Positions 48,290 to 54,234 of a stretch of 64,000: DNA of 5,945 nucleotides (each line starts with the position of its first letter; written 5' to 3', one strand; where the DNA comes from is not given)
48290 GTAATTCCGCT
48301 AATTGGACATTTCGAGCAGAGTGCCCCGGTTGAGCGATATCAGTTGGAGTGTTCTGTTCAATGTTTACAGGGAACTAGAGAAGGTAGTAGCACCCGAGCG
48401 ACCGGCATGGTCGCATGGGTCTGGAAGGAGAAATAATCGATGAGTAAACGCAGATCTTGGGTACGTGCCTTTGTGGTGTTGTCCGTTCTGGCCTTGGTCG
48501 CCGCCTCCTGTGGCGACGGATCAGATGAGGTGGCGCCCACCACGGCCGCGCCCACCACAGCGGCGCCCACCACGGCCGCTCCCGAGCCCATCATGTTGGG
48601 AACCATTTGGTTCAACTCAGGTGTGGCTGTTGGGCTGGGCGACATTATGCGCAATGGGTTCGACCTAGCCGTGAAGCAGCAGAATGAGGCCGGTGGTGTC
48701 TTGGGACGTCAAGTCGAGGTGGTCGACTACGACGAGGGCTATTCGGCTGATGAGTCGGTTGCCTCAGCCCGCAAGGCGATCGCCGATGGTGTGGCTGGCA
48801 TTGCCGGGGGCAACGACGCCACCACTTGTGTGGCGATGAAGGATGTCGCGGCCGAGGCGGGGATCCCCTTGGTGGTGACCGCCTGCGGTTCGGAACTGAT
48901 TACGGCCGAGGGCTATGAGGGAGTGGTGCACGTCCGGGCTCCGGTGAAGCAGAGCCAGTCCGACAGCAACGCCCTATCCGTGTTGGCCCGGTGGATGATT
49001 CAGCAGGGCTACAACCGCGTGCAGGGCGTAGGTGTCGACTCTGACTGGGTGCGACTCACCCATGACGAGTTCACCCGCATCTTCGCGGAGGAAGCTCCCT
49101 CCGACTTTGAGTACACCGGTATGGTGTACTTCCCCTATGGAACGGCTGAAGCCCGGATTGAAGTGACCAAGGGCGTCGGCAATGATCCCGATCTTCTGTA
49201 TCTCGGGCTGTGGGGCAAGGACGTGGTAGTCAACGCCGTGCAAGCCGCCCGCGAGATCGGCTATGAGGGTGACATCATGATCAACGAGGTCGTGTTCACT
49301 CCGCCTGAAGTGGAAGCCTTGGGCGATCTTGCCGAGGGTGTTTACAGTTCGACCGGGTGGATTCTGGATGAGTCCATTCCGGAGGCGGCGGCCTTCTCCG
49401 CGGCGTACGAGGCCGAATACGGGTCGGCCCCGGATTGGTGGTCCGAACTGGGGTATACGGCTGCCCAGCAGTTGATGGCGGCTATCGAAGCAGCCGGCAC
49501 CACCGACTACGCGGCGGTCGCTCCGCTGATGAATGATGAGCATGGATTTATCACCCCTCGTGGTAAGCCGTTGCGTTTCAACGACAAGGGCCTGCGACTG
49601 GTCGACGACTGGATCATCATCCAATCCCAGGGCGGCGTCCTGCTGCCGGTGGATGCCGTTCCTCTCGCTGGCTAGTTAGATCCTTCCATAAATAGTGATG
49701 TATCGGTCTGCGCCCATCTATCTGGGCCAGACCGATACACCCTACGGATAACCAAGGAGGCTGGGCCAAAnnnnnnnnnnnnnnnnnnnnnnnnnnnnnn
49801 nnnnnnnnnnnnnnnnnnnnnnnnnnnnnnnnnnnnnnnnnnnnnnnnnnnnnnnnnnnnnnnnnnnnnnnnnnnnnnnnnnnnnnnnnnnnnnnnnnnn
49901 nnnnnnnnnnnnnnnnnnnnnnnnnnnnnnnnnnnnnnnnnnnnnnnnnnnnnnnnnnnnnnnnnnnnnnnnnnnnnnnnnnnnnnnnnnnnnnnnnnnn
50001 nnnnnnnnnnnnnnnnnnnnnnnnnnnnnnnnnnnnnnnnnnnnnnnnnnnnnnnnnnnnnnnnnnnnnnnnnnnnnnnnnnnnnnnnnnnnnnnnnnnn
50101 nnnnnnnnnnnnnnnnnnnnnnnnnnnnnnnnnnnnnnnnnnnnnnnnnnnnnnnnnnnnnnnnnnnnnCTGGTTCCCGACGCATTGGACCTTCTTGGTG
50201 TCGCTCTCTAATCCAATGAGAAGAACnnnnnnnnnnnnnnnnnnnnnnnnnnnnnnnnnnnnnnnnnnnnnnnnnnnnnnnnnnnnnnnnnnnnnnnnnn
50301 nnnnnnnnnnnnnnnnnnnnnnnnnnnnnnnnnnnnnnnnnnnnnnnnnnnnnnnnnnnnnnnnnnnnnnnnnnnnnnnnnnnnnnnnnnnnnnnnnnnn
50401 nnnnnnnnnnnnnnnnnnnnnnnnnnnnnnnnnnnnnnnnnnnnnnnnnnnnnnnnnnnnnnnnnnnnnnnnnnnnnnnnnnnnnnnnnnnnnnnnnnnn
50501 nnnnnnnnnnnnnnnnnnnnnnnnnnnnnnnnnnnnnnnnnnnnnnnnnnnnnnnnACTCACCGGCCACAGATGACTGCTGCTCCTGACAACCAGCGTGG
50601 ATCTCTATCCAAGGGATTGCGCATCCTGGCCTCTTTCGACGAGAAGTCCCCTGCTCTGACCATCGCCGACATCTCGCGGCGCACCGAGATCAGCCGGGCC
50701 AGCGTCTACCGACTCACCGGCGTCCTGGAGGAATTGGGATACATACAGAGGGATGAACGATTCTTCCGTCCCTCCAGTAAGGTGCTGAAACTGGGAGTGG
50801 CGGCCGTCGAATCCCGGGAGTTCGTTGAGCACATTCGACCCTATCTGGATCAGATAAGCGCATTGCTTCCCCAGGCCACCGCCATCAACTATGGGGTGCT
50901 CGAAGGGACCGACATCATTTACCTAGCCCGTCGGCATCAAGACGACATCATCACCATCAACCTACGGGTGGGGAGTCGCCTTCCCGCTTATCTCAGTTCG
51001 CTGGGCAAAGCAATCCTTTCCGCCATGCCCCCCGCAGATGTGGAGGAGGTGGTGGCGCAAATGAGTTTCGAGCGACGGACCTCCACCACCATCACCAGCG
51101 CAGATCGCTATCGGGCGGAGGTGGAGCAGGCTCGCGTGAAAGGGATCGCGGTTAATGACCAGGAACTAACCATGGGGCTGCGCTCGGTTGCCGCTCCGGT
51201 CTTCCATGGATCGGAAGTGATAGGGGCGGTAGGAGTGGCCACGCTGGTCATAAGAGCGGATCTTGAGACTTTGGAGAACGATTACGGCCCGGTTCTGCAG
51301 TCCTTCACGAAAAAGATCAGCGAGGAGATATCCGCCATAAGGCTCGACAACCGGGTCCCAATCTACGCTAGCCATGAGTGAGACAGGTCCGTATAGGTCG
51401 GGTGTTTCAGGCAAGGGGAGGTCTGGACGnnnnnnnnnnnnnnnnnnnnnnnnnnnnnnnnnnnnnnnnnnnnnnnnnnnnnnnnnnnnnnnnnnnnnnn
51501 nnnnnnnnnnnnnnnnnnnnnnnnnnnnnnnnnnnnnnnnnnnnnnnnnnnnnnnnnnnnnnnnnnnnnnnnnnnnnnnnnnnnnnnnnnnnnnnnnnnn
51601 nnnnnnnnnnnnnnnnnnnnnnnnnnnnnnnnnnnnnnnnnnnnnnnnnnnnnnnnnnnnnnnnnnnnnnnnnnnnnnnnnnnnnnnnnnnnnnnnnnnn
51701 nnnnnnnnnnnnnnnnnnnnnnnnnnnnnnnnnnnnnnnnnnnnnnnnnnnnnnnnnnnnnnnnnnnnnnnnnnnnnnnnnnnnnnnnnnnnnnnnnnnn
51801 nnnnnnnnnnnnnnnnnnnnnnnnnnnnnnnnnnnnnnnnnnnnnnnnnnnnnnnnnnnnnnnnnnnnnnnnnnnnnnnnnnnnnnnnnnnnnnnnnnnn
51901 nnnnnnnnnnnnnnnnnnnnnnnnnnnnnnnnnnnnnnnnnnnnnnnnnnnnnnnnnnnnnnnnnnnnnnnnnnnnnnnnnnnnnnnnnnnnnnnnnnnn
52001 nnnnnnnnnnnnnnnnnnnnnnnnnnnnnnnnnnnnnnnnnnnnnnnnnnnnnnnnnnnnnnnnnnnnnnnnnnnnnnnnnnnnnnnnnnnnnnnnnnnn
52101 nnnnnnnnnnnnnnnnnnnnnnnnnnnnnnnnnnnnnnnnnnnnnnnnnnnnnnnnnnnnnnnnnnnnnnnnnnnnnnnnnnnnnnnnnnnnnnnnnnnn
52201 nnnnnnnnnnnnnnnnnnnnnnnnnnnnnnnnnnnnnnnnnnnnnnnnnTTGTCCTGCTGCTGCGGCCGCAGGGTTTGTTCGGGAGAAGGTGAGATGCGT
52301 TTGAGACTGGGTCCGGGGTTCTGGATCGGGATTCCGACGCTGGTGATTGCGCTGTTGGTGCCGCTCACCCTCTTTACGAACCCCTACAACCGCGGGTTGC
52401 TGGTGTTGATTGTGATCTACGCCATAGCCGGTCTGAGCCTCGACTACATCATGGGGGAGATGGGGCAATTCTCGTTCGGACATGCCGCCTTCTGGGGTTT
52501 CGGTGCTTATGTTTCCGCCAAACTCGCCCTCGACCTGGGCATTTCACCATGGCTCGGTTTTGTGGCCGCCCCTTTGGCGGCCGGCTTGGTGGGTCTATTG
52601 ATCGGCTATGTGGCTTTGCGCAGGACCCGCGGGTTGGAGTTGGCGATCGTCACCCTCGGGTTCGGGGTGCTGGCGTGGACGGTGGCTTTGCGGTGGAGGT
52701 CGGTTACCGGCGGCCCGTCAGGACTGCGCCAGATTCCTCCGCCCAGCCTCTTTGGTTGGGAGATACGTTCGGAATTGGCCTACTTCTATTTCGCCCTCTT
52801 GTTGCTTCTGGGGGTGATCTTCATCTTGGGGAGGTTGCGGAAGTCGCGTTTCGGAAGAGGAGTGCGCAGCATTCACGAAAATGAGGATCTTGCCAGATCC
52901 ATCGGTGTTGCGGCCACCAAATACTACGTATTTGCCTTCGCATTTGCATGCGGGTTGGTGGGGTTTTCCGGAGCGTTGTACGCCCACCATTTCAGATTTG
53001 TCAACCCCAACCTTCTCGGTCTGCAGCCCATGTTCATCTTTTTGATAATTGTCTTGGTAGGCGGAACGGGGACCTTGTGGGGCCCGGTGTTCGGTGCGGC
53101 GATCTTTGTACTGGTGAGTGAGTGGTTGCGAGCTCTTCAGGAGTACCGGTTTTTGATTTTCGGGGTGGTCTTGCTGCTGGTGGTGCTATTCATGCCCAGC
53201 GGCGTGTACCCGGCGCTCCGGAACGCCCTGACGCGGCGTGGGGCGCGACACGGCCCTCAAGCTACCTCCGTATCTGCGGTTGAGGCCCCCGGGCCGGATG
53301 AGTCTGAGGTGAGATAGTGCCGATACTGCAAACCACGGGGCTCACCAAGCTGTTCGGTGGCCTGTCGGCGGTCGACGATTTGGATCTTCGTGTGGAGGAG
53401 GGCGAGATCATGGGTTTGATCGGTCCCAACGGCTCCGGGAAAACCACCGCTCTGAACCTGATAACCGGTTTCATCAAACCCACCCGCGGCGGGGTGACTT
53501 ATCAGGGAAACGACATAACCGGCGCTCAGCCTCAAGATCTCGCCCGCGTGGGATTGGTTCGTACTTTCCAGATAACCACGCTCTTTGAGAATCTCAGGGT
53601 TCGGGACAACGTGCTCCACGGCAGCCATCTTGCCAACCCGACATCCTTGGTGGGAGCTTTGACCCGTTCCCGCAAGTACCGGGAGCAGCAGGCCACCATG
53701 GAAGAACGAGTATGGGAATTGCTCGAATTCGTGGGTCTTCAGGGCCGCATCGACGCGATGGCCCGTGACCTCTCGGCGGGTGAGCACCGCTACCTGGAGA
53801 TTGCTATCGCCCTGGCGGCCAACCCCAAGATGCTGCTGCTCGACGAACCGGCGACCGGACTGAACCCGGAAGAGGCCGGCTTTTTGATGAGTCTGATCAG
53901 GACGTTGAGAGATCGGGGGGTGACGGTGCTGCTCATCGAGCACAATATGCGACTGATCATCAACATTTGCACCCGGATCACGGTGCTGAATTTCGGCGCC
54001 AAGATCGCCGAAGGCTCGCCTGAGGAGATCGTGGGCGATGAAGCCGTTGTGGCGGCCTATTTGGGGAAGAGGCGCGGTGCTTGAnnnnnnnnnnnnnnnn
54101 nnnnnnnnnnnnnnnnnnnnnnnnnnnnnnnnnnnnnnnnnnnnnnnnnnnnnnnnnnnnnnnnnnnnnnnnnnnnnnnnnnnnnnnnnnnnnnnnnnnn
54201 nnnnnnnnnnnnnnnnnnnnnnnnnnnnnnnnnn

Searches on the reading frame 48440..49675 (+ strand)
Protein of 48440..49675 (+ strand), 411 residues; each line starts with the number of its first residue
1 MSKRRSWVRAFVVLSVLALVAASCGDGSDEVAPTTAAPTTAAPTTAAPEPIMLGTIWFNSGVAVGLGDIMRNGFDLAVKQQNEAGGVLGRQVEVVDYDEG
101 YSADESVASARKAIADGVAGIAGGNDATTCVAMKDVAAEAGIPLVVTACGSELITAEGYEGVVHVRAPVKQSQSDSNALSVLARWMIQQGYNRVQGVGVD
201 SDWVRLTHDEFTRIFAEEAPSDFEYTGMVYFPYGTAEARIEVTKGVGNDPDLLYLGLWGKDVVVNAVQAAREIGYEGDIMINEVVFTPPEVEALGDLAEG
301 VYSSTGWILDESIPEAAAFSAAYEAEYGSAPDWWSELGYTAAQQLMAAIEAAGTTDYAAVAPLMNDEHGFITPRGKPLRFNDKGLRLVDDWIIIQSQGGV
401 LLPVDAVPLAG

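Call 9: search_protein_families(library=pfam, proteins=[window:48440-49675:+], max_evalue=0.001)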
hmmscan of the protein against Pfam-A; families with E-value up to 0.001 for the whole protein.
window:48440-49675:+ (411 aa): 3 families
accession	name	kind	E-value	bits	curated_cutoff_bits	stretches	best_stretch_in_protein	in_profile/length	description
PF13458.12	Peripla_BP_6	-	7.8e-54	184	31.7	1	50-397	1-339/343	Periplasmic binding protein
PF13433.12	Peripla_BP_5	-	3e-15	56.6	27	1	53-376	3-317/363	Periplasmic binding protein domain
PF01094.35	ANF_receptor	-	6.6e-05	22.6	25.4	1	72-217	4-145/353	Receptor family ligand binding region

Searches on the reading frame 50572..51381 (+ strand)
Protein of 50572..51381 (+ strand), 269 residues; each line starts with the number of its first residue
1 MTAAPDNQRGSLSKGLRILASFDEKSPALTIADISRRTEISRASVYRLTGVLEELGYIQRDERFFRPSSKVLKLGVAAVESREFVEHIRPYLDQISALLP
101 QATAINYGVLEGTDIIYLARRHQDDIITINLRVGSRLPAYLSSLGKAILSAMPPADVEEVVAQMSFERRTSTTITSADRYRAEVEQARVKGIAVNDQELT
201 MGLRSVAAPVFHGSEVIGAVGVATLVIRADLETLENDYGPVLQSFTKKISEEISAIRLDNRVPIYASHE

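Call 9: search_protein_families(library=pfam, proteins=[window:50572-51381:+], max_evalue=0.001)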
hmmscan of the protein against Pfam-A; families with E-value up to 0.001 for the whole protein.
window:50572-51381:+ (269 aa): 6 families
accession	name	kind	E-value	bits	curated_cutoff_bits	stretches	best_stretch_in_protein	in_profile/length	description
PF01614.24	IclR_C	-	4.8e-32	111.3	24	1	77-250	2-173/174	Bacterial transcriptional regulator IclR C-terminal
PF09339.16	HTH_IclR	-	1.3e-15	57.3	22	1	11-62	1-52/52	IclR helix-turn-helix domain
PF12802.13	MarR_2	-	2.2e-06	28.2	27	1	24-60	19-52/61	MarR family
PF13412.12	HTH_24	-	0.00014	21.8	21.9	1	16-59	6-48/48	Winged helix-turn-helix DNA-binding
PF01978.25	TrmB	-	0.0002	21.6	25.6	1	27-62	21-56/68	Sugar-specific transcriptional regulator TrmB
PF08279.18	HTH_11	-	0.00095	19.4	25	0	18-57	5-44/55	HTH domain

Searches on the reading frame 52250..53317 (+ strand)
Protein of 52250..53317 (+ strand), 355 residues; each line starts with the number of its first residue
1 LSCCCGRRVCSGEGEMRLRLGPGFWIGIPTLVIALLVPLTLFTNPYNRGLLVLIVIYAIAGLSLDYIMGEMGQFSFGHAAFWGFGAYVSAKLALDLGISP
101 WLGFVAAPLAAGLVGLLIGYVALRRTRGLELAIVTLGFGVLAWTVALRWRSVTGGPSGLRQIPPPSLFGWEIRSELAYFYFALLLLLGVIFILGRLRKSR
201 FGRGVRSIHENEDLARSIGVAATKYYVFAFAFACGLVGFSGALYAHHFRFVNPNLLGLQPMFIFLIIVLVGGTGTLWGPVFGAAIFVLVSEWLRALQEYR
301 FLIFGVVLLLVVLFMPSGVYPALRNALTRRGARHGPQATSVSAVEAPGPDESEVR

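Call 36: search_protein_families(library=pfam, proteins=[window:52250-53317:+], max_evalue=0.001)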
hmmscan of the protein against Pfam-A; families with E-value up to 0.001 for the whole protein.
window:52250-53317:+ (355 aa): 1 family
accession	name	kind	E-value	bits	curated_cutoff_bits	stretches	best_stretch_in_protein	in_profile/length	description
PF02653.21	BPD_transp_2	-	8.7e-44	150.1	26.8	1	50-312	5-269/269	Branched-chain amino acid transport system / permease component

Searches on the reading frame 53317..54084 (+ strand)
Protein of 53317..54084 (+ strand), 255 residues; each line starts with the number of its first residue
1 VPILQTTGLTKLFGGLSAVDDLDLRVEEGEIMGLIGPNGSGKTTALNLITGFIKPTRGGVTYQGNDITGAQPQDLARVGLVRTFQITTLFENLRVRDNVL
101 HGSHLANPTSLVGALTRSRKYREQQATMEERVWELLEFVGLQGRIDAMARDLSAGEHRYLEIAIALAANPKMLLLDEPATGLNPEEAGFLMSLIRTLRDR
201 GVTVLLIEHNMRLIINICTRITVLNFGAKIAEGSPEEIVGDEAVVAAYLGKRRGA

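Call 36: search_protein_families(library=pfam, proteins=[window:53317-54084:+], max_evalue=0.001)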
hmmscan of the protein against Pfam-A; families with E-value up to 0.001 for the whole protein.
window:53317-54084:+ (255 aa): 3 families
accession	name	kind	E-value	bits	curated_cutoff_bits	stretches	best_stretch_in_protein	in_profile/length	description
PF00005.33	ABC_tran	-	7.9e-31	107.9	25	1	20-179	2-136/137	ABC transporter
PF12399.14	BCA_ABC_TP_C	-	6.9e-10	38.8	25.5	1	229-251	2-24/27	Branched-chain amino acid ATP-binding cassette transporter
PF13304.12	AAA_21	-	9.5e-10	39.4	27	1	110-198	184-287/304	AAA domain, putative AbiEii toxin, Type IV TA system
